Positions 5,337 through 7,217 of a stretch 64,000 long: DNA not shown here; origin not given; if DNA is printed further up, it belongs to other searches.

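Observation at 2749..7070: Two tandem membrane-anchored BNR/Asp-box (sialidase-like) paralogs embedded in a glycan-assembly locus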

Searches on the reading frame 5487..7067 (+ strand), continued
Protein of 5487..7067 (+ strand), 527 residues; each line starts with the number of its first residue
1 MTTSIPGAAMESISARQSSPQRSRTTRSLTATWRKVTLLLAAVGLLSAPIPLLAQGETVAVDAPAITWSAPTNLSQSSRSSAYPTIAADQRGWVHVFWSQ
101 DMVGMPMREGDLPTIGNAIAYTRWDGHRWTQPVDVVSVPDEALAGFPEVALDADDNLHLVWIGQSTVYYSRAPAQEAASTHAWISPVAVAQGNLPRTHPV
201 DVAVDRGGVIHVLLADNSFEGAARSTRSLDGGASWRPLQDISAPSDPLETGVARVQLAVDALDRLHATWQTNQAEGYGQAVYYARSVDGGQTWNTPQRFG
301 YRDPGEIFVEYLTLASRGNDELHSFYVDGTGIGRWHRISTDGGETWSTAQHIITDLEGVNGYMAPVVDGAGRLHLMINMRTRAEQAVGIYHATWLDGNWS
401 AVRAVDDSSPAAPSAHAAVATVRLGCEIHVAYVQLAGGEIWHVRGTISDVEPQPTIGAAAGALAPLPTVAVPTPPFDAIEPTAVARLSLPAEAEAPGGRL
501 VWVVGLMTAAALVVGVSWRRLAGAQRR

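Call 17: find_encoding_contigs(protein=P0076, flank=10000, max_places=2)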
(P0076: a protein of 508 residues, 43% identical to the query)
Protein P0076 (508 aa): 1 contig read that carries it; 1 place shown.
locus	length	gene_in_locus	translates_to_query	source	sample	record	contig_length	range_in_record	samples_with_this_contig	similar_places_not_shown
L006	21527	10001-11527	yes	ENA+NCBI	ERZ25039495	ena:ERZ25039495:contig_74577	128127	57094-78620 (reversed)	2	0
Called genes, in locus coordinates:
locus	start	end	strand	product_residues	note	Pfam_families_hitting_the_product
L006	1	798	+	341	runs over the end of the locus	PF00884:Sulfatase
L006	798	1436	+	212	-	PF00884:Sulfatase, PF01663:Phosphodiest (weak), PF16347:SGSH_C (faint)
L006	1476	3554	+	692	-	-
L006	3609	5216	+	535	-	PF13231:PMT_2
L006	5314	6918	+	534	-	-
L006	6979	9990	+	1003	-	-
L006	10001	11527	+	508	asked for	PF13088:BNR_2 (weak)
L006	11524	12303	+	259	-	PF01061:ABC2_membrane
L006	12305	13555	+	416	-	PF00005:ABC_tran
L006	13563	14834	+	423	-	-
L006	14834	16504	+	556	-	PF04230:PS_pyruv_trans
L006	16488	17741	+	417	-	PF00535:Glycos_transf_2, PF10111:Glyco_tranf_2_2, PF13641:Glyco_tranf_2_3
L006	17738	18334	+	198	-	PF00132:Hexapep, PF14602:Hexapep_2 (weak)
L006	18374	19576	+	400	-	PF01041:DegT_DnrJ_EryC1, PF00155:Aminotran_1_2 (weak), PF01053:Cys_Met_Meta_PP (faint)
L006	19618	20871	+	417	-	PF20706:GT4-conflict (faint), PF13439:Glyco_transf_4, PF00534:Glycos_transf_1, PF13692:Glyco_trans_1_4, PF13524:Glyco_trans_1_2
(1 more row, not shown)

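Call 28: predict_structure(alignment_id=A1)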
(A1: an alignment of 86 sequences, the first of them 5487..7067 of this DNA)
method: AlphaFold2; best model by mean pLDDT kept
length: 527 residues; sequences in the alignment: 86
mean_pLDDT: 87.0   pTM: 0.78
mean pLDDT of the five models: 87.0, 86.2, 85.9, 85.8, 85.3
residues with pLDDT >= 90: 378; 70-90: 55; 50-70: 45; < 50: 49
segments of 3 or more residues with pLDDT < 50: 1-4, 6-29, 459-462, 483-495
pLDDT, mean of each block of 10 residues (from residue 1): 43 42 43 73 73 53 83 97 98 98 96 97 97 93 97 98 97 97 97 93 98 93 97 98 91 97 98 95 98 98 95 97 96 97 98 94 96 97 97 95 96 97 98 97 98 78 50 52 45 53 84 90 79
secondary structure, 60 per line:
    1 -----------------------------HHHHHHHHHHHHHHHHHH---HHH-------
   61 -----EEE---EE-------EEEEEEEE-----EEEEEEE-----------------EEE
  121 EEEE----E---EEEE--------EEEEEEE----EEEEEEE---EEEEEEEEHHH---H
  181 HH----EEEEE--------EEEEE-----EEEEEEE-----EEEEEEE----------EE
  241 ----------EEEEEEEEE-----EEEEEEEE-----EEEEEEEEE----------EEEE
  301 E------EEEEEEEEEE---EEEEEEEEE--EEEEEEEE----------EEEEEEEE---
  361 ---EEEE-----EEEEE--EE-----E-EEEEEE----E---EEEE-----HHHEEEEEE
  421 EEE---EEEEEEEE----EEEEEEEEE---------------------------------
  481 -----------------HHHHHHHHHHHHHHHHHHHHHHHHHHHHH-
elements in order: H30-47 E66-68 E81-88 E94-100 E118-124 E133-136 E145-151 E156-162 E166-173 E187-191 E200-204 E210-216 E222-228 E251-259 E265-272 E278-286 E297-301 E308-317 E321-329 E332-339 E350-357 E364-367 E373-377 E389-394 E403-406 E415-423 E427-434 E439-447 H498-526
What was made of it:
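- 5487..7070 (+): Gene B: 527-aa single-propeller BNR/Asp-box ectoprotein. AF2 pLDDT 87, core above 95 (call 28).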

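Call 31: fold_search(model_id=the predicted structure, library=pdb)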
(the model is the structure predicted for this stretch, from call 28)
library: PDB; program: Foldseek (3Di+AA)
matches with E <= 10: 1068; with E <= 0.001: 542
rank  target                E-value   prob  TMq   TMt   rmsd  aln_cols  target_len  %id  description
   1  5hx0_B                2.5e-13  1.00  0.46  0.64   6.4       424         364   13  Crystal structure of unknown function protein Dfer_1899 fromDyadobacter fermentans DSM 18053 (released 2016-02-17)
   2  5mxg_A                6.8e-13  1.00  0.44  0.64   7.7       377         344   14  Photorhabdus asymbiotica lectin (PHL) in complex with blood group H trisaccharide (released 2017-08-09)
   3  5mxe                  7.2e-13  1.00  0.43  0.63   8.5       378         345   15  Photorhabdus asymbiotica lectin (PHL) in free form (released 2017-08-09)
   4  6flu_A                7.9e-13  1.00  0.43  0.63   9.1       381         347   15  Photorhabdus asymbiotica lectin (PHL) in complex with synthetic C-fucoside (released 2019-02-06)
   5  7lbu                  1.4e-12  1.00  0.44  0.58   8.3       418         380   16  Crystal structure of the Propionibacterium acnes surface sialidase (released 2021-12-08)
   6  6fhy_A                1.7e-12  1.00  0.43  0.64   8.2       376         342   15  Photorhabdus asymbiotica lectin (PHL) in complex with synthetic C-fucoside (released 2019-01-30)
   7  5hx0_A                1.9e-12  1.00  0.45  0.62   8.3       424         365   14  Crystal structure of unknown function protein Dfer_1899 fromDyadobacter fermentans DSM 18053 (released 2016-02-17)
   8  6rgr                  1.9e-12  1.00  0.43  0.64   8.0       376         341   15  Photorhabdus asymbiotica lectin PHL in complex with L-rhamnose (released 2020-07-01)
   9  8q83_C                2.4e-12  1.00  0.50  0.75   4.5       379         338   14  Photorhabdus laumondii lectin PLL5 in complex with alpha-methyl-fucoside (released 2025-03-05)
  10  1eur                  2.5e-12  1.00  0.41  0.56   9.2       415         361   16  SIALIDASE (released 1997-01-11)
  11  6rg2_B                2.9e-12  1.00  0.49  0.73   5.3       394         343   16  Photorhabdus laumondii lectin PLL2 in complex with 3-O-methyl-D-glucose (released 2020-07-01)
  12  8q81                  3.4e-12  1.00  0.48  0.71   6.1       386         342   13  Photorhabdus laumondii lectin PLL3 in complex with alpha-methyl-fucoside (released 2025-03-05)
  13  5mxf                  3.9e-12  1.00  0.43  0.63   8.0       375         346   15  Photorhabdus asymbiotica lectin (PHL) in complex with alpha-methyl fucoside (released 2017-08-09)
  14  5muk                  4.3e-12  1.00  0.50  0.67   5.0       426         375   14  Glycoside Hydrolase BT3686 (released 2017-04-26)
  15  5mxh                  4.3e-12  1.00  0.43  0.63   8.2       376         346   15  Photorhabdus asymbiotica lectin (PHL) in complex with D-galactose (released 2017-08-09)
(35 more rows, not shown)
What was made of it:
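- On GH33 exo-alpha-sialidase: TM-scores are higher to seven-bladed proteins than to sialidases (call 31).
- TM-scores to sialidases are 0.34-0.58, lower than to seven-bladed lectins and PL42 (call 31).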

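Call 36: find_related_loci(query=A3, collection=genome_contigs, flank=10000)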
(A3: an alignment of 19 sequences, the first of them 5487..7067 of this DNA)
Query A3 (527 aa) in genome_contigs; peptide patterns used: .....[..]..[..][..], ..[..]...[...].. (x = any residue, [..] = any of these).
24 stretches matched a pattern; 17 encode a relative of the query (tblastn E <= 1e-3); 16 distinct loci.
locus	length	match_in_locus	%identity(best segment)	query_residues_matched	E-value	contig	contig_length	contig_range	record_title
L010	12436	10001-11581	88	1-527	0e+0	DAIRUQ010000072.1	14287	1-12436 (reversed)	MAG TPA_asm: Chloroflexota bacterium isolate CTOTU19826 NODE_3756_length_14287_cov_7.499649, whole genome shotgun sequen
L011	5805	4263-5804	72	8-521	0e+0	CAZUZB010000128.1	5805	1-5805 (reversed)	MAG TPA_asm: uncultured Anaerolineales bacterium isolate SRP241326_co4_227 genome assembly, contig: NODE_15507_length_58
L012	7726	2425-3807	46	5-456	9e-126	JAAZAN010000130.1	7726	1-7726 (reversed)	MAG: Chloroflexota bacterium isolate AS06rmzACSIP_429 205370_AS06, whole genome shotgun sequence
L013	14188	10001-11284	47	59-482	2e-125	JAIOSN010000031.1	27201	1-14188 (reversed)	MAG: Anaerolineae bacterium isolate SMBSF45 bin_27_k127_200873, whole genome shotgun sequence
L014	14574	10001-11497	44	22-521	5e-124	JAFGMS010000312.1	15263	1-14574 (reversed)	MAG: Anaerolineae bacterium isolate Zod_Metabat.487 k87_7725734, whole genome shotgun sequence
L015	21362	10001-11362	48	34-496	3e-120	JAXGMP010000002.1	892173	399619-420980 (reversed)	MAG: Anaerolineae bacterium isolate AnMBR.bin235 bin235_2, whole genome shotgun sequence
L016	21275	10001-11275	46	26-447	3e-119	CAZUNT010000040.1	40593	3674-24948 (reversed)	MAG TPA_asm: uncultured Caldilineaceae bacterium isolate binchicken_co7_199 genome assembly, contig: NODE_1647_length_40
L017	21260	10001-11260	45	66-494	6e-113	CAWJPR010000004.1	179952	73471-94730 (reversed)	MAG: uncultured Chloroflexia bacterium isolate MFD02979.bin.1.11 genome assembly, contig: contig_15284, whole genome sho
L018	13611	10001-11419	42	56-521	2e-107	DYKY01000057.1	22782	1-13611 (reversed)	MAG TPA_asm: Thermoflexus sp. isolate SulCav_AS07-7_59_19 SulCav_AS07_7_2193_length_22782_cov_12_279799, whole genome sh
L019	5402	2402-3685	44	63-493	3e-101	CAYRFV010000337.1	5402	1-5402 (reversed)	MAG TPA_asm: uncultured Anaerolineales bacterium isolate binchicken_co274_116 genome assembly, contig: NODE_35675_length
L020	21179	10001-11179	43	59-451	3e-94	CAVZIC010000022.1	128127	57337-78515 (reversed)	MAG: uncultured Chloroflexia bacterium isolate MFD02416.bin.2.12 genome assembly, contig: contig_74577, whole genome sho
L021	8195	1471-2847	40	8-468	7e-94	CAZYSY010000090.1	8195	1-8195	MAG TPA_asm: uncultured Caldilineales bacterium isolate binchicken_co219_342 genome assembly, contig: k141_211098, whole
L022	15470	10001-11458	38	9-492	2e-86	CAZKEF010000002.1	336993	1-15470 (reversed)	MAG TPA_asm: uncultured Anaerolineales bacterium isolate binchicken_co22_195 genome assembly, contig: NODE_7_length_3369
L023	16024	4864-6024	47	66-452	4e-110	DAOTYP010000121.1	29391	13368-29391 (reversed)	MAG TPA_asm: Anaerolineae bacterium isolate H27_366 k135_5700718, whole genome shotgun sequence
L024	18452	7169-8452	32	68-480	7e-45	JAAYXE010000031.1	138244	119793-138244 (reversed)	MAG: Chloroflexota bacterium isolate AS02xzSISU_56 7516_AS02, whole genome shotgun sequence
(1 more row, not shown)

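Call 38: search_solved_structures(query=A1, max_evalue=1, show_alignments=4)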
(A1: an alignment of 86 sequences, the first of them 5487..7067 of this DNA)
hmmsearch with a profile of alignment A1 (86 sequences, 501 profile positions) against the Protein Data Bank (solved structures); distinct sequences matched with E-value up to 1: 91 (the best 60 are shown).
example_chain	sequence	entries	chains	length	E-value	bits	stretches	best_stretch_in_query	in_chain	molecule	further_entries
8t26_A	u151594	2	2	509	1.6e-13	53.5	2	253-324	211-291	Sialidase, putative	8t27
8feb_A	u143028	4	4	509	1.6e-13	53.5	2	254-324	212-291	Sialidase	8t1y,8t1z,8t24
8gn6_C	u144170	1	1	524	1.8e-13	53.4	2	254-324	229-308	Sialidase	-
8gn6_A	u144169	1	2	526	1.8e-13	53.3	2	254-324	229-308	Sialidase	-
4x6k_A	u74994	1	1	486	2.1e-08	36.7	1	174-336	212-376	Anhydrosialidase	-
4x47_A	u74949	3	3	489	2.1e-08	36.7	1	174-336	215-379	Anhydrosialidase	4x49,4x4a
6myv_A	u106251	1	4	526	2.8e-07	32.9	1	253-371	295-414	Sialidase26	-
4xe9_A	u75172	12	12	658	3.8e-07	32.5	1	251-320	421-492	Sialidase B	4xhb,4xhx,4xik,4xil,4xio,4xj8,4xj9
4xyx_A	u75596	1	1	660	3.9e-07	32.5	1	251-320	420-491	Sialidase B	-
4xog_A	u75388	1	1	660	3.9e-07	32.5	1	251-320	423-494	Sialidase B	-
2jkb_A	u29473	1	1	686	5.1e-07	32.1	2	251-320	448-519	SIALIDASE B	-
2vw0_A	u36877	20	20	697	5.6e-07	31.9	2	292-331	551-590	SIALIDASE B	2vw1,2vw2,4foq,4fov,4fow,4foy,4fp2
6mrv_B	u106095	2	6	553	5.7e-07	31.9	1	249-371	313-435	Sialidase26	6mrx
7lbu_A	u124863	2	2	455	7.9e-07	31.4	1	196-441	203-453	Exo-alpha-sialidase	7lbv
4xma_A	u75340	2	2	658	8.6e-07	31.3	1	249-380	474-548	Sialidase B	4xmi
5mum_A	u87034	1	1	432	0.00024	23.3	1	174-266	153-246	BACINT_00347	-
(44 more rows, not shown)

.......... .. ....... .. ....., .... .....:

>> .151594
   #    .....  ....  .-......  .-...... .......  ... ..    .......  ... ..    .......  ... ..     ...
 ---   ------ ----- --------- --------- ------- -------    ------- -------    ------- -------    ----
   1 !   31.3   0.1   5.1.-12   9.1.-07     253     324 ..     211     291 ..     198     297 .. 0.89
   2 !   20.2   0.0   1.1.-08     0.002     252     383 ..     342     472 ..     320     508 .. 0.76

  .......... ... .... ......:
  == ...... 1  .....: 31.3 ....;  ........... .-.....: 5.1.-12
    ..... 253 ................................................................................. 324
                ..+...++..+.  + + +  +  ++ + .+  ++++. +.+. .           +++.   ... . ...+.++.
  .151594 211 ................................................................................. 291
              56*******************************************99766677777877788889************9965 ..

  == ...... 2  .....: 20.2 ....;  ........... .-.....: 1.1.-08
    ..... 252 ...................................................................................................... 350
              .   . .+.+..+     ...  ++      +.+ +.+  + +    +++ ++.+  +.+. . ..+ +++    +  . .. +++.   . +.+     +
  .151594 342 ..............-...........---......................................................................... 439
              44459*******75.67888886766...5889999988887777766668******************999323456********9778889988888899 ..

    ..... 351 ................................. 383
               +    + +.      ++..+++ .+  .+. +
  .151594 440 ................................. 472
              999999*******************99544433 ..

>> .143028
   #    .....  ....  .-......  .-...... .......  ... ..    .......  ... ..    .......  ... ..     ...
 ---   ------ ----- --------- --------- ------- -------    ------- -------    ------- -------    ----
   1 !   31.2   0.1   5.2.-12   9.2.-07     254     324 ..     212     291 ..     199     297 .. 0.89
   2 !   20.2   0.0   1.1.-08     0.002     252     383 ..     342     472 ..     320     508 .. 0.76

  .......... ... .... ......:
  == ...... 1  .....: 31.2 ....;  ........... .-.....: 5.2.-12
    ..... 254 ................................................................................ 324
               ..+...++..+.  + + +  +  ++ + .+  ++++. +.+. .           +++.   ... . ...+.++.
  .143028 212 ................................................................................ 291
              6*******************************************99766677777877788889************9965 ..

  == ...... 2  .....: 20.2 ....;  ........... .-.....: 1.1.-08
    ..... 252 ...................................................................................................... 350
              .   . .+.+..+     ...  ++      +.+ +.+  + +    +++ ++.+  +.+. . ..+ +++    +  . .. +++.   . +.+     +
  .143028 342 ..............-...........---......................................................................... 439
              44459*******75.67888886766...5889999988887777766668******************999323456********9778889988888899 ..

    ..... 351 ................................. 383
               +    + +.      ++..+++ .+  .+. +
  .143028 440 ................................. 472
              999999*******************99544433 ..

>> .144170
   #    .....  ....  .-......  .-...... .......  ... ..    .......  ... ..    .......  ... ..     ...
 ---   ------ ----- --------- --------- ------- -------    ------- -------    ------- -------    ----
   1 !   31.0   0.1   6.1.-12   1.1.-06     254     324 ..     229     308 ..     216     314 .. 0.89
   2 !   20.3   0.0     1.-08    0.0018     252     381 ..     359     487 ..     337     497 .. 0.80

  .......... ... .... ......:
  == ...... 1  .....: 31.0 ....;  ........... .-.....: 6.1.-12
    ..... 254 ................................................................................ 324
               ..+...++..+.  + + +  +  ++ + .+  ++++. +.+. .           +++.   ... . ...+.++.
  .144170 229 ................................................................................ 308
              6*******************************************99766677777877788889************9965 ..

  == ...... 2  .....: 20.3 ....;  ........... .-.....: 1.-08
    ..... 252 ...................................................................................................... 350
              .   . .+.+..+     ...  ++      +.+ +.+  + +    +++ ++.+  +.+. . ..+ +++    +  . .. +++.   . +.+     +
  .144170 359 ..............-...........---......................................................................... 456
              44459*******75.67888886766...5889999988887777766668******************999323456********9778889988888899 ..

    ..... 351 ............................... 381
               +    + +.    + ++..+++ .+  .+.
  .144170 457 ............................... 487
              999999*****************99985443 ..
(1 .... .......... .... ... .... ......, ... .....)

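Call 42: search_protein_families(library=pfam, alignment_id=A1, max_evalue=0.001)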
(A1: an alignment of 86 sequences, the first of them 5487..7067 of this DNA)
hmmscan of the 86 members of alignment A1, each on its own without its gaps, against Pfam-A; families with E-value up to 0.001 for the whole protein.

A. member 1, window:5487-7067:+ (527 aa): 2 families
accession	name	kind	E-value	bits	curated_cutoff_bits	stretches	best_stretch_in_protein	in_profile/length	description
PF13088.12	BNR_2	-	3.6e-09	36.8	31.4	1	267-411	66-210/277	BNR repeat-like domain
PF02012.26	BNR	-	2.4e-05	24.1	27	0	338-348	2-12/12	BNR/Asp-box repeat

B. families by the number of members that match (of 86 scanned): 5 families
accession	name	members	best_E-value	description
PF13088.12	BNR_2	85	1.1e-20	BNR repeat-like domain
PF02012.26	BNR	54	2.9e-09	BNR/Asp-box repeat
PF15892.11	BNR_4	53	1.1e-10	BNR repeat-containing family member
PF06739.17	SBBP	2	0.00014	Beta-propeller repeat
PF04616.20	Glyco_hydro_43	2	0.00033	Glycosyl hydrolases family 43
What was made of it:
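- On Pfam BNR_2 (PF13088) superfamily: 85/86 family members match (call 42).
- Closest known: PL42. Same: BNR_4 hits in 53/86 family members (call 42).
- BNR_2 in 85/86 and BNR_4 in 53/86 family members (call 42).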
